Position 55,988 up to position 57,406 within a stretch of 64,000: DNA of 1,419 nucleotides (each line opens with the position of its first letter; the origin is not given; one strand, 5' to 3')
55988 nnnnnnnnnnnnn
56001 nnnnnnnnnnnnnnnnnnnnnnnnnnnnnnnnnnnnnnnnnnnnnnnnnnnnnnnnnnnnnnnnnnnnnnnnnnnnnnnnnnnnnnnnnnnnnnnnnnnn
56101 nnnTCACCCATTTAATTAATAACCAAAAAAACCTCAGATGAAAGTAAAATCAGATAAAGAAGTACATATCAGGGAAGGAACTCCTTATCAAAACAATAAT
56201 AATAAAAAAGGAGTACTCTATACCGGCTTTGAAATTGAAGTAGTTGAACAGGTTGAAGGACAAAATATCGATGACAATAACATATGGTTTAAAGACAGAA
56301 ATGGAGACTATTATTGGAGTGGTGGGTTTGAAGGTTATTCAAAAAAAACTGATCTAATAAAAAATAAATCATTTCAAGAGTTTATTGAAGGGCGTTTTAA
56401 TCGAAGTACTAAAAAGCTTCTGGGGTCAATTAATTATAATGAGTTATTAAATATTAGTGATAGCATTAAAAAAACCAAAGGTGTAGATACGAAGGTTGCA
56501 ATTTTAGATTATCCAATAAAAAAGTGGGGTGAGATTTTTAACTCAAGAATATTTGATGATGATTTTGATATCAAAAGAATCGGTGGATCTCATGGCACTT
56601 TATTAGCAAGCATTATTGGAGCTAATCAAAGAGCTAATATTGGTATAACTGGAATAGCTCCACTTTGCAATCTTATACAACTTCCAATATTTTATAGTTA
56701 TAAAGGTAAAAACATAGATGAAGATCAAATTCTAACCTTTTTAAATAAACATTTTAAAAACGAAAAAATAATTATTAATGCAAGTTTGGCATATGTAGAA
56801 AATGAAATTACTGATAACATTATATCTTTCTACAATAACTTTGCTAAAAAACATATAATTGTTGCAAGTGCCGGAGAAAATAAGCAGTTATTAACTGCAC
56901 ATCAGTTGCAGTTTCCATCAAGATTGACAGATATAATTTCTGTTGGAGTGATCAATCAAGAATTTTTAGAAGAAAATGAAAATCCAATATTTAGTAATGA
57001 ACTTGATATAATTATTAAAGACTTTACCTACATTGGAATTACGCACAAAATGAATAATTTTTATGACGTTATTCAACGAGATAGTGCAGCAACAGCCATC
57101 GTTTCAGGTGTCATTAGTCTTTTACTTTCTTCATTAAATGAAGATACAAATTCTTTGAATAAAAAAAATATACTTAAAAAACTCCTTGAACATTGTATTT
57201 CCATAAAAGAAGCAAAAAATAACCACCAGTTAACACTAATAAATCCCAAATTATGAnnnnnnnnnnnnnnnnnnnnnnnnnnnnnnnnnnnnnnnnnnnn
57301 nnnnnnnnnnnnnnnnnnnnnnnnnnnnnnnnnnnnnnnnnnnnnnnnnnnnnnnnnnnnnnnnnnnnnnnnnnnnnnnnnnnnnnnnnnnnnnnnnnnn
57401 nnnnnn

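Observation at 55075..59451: Repeat-bracketed three-gene cassette: 3-TM membrane protein, signal-less SH3b-S8 peptidase, 732-aa exported barrel-tailed protein (candidate uncharacterised system)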

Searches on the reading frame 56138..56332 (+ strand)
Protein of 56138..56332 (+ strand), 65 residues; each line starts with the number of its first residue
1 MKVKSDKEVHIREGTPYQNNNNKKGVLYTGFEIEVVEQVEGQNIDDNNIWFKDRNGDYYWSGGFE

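Call 45: search_protein_representatives(alignment_id=A5)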
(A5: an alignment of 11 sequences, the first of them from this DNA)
Query: 11 sequences, 70 profile positions. Proteins with E-value up to 0.001 (for the whole library): 175; up to 1e-10: 63; up to 1e-30: 5. The best 150 are listed.
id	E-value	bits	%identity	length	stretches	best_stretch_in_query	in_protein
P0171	1.3e-33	131.3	-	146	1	1-70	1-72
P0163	2.1e-33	130.6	-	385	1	1-70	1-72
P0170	2.5e-33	130.3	-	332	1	1-70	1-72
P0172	1.1e-32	128.3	-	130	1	1-70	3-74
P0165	1.8e-32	127.6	-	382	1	1-70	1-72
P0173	1.7e-27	111.6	-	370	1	1-70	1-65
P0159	2.0e-27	111.4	-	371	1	1-70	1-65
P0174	2.9e-27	110.9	-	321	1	1-70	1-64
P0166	4.8e-27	110.2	-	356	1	1-70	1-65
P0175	4.9e-26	107.0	-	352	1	1-70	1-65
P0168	1.6e-25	105.3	-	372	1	1-70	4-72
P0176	1.8e-24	101.9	-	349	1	3-69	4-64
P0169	2.6e-24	101.4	-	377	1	1-70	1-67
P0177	7.9e-22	93.5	-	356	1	1-70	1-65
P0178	7.0e-21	90.5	-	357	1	1-69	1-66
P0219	1.0e-12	64.3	-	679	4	45-69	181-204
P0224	1.5e-11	60.6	-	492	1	1-69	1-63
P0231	7.9e-09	51.8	-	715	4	12-69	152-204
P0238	1.2e-07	48.0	-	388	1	1-69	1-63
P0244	1.3e-06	44.7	-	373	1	1-68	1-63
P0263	1.7e-05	41.2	-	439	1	6-69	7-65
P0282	8.5e-05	38.9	-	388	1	3-69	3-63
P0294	1.9e-04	37.8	-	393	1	2-70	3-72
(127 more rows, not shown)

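Call 53: search_protein_families(library=pfam, proteins=[P0224, P0238, P0244, P0263, P0282, P0219, P0231, P0294], max_evalue=0.01)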
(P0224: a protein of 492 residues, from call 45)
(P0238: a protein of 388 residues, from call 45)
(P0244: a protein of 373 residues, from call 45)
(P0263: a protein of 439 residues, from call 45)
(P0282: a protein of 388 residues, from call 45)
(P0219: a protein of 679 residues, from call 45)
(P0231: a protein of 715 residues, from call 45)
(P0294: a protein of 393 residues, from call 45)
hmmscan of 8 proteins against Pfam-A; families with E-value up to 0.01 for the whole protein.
P0224 (492 aa): 1 family
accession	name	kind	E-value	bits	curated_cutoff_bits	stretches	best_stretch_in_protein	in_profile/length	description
PF01471.23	PG_binding_1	-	2.8e-09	37.5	23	1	141-180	1-39/57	Putative peptidoglycan binding domain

P0238 (388 aa): 2 families
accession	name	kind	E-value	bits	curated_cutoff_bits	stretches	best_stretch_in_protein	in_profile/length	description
PF13365.12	Trypsin_2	-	3.1e-07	31.7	27.6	1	199-361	10-144/144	Trypsin-like peptidase domain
PF05579.19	Peptidase_S32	-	0.0069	16.1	24.7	0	342-370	205-233/297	Equine arteritis virus serine endopeptidase S32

P0244 (373 aa): 0 families

P0263 (439 aa): 1 family
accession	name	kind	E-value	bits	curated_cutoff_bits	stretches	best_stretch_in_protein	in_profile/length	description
PF04794.17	YdjC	-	6.8e-20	72.5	29.7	1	77-268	1-153/266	YdjC-like protein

P0282 (388 aa): 1 family
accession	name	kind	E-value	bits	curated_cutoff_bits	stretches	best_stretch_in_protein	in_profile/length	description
PF13365.12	Trypsin_2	-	0.00098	20.3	27.6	1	201-361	11-144/144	Trypsin-like peptidase domain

P0219 (679 aa): 4 families
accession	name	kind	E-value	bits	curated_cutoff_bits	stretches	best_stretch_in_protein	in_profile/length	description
PF01510.30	Amidase_2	-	2.4e-10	41.3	26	1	509-614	4-122/131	N-acetylmuramoyl-L-alanine amidase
PF05257.22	CHAP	-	0.00053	20.9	26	1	14-104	3-81/81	CHAP domain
PF08239.17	SH3_3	-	0.00062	20.3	27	0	152-193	3-37/54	Bacterial SH3 domain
PF05887.16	Trypan_PARP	-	0.0037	17.7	100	0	634-661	61-88/134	Procyclic acidic repetitive protein (PARP)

P0231 (715 aa): 2 families
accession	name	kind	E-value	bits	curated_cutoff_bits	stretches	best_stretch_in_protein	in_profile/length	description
PF01551.29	Peptidase_M23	-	3.5e-15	56.4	28.7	1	32-124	2-96/96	Peptidase family M23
PF01510.30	Amidase_2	-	1.5e-09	38.7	26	1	520-647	3-131/131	N-acetylmuramoyl-L-alanine amidase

P0294 (393 aa): 1 family
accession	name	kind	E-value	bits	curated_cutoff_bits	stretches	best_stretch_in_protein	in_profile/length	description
PF00082.27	Peptidase_S8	-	0.0019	18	21.8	1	122-204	3-87/288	Subtilase family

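Call 93: find_encoding_contigs(protein=P0238, flank=6000, max_places=2)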
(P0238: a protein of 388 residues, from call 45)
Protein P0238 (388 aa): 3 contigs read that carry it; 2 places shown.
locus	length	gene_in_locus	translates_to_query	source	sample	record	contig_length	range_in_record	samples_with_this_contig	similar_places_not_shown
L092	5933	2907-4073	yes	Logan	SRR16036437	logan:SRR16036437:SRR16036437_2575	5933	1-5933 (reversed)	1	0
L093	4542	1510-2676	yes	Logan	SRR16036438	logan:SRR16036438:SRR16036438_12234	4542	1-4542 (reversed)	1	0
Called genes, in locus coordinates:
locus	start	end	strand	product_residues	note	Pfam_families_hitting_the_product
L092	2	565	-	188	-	?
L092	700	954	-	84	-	-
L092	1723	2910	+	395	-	-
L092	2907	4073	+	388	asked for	PF13365:Trypsin_2 (weak)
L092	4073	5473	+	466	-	-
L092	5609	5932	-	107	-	?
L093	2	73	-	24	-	?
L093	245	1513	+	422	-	-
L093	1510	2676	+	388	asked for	PF13365:Trypsin_2 (weak)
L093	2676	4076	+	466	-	-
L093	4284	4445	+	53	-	-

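Call 94: find_encoding_contigs(protein=P0224, flank=6000, max_places=2)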
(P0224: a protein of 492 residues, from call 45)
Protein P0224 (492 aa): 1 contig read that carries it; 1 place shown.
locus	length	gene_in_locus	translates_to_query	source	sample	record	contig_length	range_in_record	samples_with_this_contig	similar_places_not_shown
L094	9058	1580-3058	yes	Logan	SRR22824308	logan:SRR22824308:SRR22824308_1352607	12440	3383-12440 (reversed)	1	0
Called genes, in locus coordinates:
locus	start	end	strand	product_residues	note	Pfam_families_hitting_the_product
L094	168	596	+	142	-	-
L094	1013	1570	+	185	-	-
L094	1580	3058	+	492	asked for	PF01471:PG_binding_1 (weak)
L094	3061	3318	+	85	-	-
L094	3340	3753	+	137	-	-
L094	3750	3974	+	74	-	-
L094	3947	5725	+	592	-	-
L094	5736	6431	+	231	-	-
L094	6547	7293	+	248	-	-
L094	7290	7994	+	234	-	-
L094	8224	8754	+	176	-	-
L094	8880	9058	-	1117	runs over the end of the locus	PF07693:KAP_NTPase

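Call 104: search_solved_structures(query=A5, max_evalue=10, show_alignments=2)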
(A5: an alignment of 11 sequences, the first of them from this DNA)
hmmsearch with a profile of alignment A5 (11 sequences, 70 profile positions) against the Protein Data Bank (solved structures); distinct sequences matched with E-value up to 10: 2.
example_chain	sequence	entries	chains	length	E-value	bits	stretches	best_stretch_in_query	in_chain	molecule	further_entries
3lyg_A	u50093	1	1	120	0.38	14.4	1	20-46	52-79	NTF2-like protein of unknown function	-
7dm4_A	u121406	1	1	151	0.74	13.4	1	17-57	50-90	AT-rich interactive domain-containing protein 4B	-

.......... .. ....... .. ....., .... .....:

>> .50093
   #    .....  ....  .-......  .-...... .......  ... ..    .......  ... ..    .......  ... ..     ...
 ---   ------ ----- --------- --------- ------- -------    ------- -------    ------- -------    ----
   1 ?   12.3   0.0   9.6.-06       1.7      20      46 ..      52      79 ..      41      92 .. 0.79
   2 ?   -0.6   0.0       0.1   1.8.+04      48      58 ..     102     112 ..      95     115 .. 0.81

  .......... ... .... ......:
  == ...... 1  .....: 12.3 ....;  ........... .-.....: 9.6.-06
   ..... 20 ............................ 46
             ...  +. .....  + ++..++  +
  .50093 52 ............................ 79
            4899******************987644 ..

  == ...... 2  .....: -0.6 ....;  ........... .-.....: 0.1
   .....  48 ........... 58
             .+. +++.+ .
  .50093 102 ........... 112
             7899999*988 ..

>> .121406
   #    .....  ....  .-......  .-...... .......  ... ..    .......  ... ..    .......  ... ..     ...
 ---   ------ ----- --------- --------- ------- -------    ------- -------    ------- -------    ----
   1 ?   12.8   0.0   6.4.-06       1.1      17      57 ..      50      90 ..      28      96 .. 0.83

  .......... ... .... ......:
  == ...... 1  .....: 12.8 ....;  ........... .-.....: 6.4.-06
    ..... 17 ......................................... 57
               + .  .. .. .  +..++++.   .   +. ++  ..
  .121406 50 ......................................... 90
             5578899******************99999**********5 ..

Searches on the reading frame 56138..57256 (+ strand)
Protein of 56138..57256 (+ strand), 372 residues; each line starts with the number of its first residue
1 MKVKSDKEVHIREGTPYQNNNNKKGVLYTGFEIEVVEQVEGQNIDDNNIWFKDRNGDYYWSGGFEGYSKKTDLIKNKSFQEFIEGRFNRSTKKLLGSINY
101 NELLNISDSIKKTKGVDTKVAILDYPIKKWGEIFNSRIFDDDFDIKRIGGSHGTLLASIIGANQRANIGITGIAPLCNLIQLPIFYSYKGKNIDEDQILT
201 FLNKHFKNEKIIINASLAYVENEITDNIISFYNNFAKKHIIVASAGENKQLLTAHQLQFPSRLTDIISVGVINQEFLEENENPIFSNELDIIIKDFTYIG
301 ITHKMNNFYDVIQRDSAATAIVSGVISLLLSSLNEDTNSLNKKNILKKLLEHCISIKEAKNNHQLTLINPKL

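Call 3: search_protein_families(library=pfam, proteins=[window:56138-57256:+], max_evalue=1)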
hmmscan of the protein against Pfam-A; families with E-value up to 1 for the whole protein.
window:56138-57256:+ (372 aa): 1 family
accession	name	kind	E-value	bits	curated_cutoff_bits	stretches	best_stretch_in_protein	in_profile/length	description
PF00082.27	Peptidase_S8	-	3.9e-16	59.6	21.8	1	134-352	20-271/288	Subtilase family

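Call 4: search_protein_families(library=padloc, proteins=[window:56138-57256:+], max_evalue=1)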
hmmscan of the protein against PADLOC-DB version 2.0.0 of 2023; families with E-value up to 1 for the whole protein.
window:56138-57256:+ (372 aa): 1 family
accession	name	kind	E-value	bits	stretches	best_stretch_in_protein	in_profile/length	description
PDLC03014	subtilase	-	0.00015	19.4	1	119-355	175-377/391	-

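Call 5: search_protein_families(library=ncbifam, proteins=[window:56138-57256:+], max_evalue=1)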
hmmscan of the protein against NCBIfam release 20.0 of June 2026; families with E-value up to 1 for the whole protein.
window:56138-57256:+ (372 aa): 5 families
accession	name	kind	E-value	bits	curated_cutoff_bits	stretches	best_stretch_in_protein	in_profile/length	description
TIGR03921.1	T7SS_mycosin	equivalog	2e-11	43.6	278.75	1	111-351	8-261/353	type VII secretion-associated serine protease mycosin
TIGR03895.1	protease_PatA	subfamily_domain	5.4e-08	32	421.05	1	152-360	1-207/606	PatA/PatG family cyanobactin maturation protease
TIGR00454.1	TIGR00454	hypoth_equivalog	0.0049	16.8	174.7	1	185-260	67-139/183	TIGR00454 family protein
NF005587.0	PRK07308.1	equivalog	0.019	15.2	138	1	190-237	30-77/147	flavodoxin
NF002766.0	PRK02833.1-4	equivalog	0.045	13.9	247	1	285-335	78-127/137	phosphate-starvation-inducible protein PsiE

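Call 14: find_homologous_proteins(query=window:56138-57253:+)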
Query window:56138-57253:+ (372 aa): 12 proteins with E <= 0.001 among 4353 candidates.
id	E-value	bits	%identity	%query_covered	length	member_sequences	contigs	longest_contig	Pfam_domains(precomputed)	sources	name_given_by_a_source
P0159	2.1e-224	762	93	100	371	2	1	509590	PF00082.28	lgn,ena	-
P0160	4.6e-205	699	85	100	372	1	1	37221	PF00082.28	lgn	-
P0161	3.6e-102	360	48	100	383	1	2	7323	PF00082.28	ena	-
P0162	3.6e-57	212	35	100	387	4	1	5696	PF00082.28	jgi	jgi:hypothetical protein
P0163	2.7e-54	203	35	99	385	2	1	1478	PF00082.28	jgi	jgi:hypothetical protein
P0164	9.2e-53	198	35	100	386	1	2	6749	PF00082.28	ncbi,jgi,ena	-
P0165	8.2e-52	194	37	80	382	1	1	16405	PF00082.28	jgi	-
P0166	4.7e-29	120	29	99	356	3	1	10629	PF00082.28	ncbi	ncbi:MAG: S8 family peptidase [Bacteroidota bacterium]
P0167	9.3e-27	112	31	95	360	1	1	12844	PF00082.28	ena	-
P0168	5.0e-18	83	30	89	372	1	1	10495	PF00082.28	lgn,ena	-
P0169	1.4e-17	82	31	93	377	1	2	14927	PF00082.28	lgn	-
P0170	2.0e-14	71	33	54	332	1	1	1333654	PF00082.28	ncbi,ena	-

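Call 39: search_protein_families(library=phrogs, proteins=[window:56138-57253:+], max_evalue=0.1)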
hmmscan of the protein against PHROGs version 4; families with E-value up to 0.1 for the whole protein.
window:56138-57253:+ (372 aa): 2 families
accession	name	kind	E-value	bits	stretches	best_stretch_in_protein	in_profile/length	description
phrog_3677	-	other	7.8e-21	74.6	1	91-364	574-842/1125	protease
phrog_7144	-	unknown function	0.012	16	1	52-101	61-110/313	-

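Call 73: search_solved_structures(query=window:56138-57253:+, max_evalue=0.001)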
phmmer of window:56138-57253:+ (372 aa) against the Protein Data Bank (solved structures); distinct sequences matched with E-value up to 0.001: 18.
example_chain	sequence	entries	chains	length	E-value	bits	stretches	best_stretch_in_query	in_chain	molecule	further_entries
1yu6_A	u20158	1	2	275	1.8e-06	30.4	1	113-332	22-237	Subtilisin Carlsberg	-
1c3l_A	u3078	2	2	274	1.8e-06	30.4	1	113-332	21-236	SUBTILISIN-CARLSBERG | Subtilisin Carlsberg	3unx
1af4_A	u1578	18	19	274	1.8e-06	30.4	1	113-332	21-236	SUBTILISIN CARLSBERG | SUBTILISIN CARLSBERG, TYPE VIII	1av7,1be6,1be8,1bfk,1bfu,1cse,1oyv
1scn_E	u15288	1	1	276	1.9e-06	30.4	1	113-332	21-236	SUBTILISIN CARLSBERG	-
4gi3_A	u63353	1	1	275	2.5e-06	30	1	113-332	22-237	KerA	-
3qtl_A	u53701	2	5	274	2.5e-06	30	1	113-332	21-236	Subtilisin-like serin protease | KerA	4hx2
1sel_A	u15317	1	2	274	6.6e-06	28.6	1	113-332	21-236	SELENOSUBTILISIN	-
1avt_A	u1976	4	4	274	6.6e-06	28.6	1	113-332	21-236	SUBTILISIN CARLSBERG, TYPE VIII | KerA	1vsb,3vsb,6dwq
5gl8_A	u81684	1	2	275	7.6e-06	28.4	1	140-338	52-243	Subtilisin NAT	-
3vyv_A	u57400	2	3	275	9.5e-06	28.1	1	140-338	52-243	Subtilisin NAT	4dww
1mee_A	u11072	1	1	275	2.2e-05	26.9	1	140-338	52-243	MESENTERICOPEPTIDASE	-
1bh6_A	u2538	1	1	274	2.3e-05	26.8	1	114-333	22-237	SUBTILISIN DY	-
6o44_A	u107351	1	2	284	5.3e-05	25.6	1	140-338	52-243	Nattokinase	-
1scj_A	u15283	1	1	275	0.0002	23.7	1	140-338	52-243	SUBTILISIN E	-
3whi_A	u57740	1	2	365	0.00024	23.5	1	141-338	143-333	Subtilisin E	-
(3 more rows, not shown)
